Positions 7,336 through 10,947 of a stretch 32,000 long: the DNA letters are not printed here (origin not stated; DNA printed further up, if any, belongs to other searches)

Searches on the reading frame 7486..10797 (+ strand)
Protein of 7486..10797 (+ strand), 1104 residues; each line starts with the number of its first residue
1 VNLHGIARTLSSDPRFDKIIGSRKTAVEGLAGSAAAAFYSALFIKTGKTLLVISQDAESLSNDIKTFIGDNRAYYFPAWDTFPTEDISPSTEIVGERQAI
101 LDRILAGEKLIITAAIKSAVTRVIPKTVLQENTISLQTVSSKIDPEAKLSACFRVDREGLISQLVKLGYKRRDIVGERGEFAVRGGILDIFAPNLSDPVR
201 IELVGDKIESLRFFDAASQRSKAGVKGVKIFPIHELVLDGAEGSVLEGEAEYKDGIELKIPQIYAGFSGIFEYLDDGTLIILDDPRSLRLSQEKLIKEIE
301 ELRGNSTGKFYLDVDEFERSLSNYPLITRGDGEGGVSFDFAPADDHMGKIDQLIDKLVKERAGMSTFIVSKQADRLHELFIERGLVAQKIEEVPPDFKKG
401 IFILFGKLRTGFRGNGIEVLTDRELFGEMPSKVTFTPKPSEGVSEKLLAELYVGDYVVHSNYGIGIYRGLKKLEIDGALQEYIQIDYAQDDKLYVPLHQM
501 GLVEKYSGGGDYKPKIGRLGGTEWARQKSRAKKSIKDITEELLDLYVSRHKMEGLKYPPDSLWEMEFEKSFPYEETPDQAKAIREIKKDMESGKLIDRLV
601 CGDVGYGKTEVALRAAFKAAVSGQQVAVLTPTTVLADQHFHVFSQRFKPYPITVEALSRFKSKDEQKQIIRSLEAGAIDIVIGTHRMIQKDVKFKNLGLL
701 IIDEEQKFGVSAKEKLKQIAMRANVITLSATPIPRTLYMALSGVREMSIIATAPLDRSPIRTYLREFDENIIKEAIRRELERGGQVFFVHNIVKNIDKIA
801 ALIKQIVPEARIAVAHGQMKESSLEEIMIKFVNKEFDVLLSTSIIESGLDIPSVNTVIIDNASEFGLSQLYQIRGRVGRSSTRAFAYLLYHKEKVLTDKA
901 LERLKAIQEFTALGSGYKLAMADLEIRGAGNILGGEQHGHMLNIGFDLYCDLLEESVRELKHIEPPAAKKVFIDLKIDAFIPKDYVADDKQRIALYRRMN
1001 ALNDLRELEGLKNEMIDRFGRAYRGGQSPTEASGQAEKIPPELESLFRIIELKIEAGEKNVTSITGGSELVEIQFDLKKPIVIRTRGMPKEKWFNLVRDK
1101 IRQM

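Call 103: search_protein_families(library=pfam, proteins=[window:7486-10797:+], max_evalue=1e-8)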
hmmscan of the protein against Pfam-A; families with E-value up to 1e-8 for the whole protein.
window:7486-10797:+ (1104 aa): 6 families
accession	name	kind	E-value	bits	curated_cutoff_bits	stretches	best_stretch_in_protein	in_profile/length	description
PF00270.35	DEAD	-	1.6e-27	96.7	26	1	576-737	1-164/167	DEAD/DEAH box helicase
PF17757.6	UvrB_inter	-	5.3e-23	81.4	22.9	1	154-234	8-89/91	UvrB interaction domain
PF00271.37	Helicase_C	-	4.6e-22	78.8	23.5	1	774-880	8-109/110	Helicase conserved C-terminal domain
PF03461.20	TRCF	-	7.7e-19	68.3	25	1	975-1021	1-47/95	TRCF domain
PF02559.22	CarD_TRCF_RID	-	9.2e-19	67.7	23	1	453-507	3-57/57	CarD-like/TRCF RID domain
PF04851.21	ResIII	-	5.7e-10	39.8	22.5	1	575-732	4-162/164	Type III restriction enzyme, res subunit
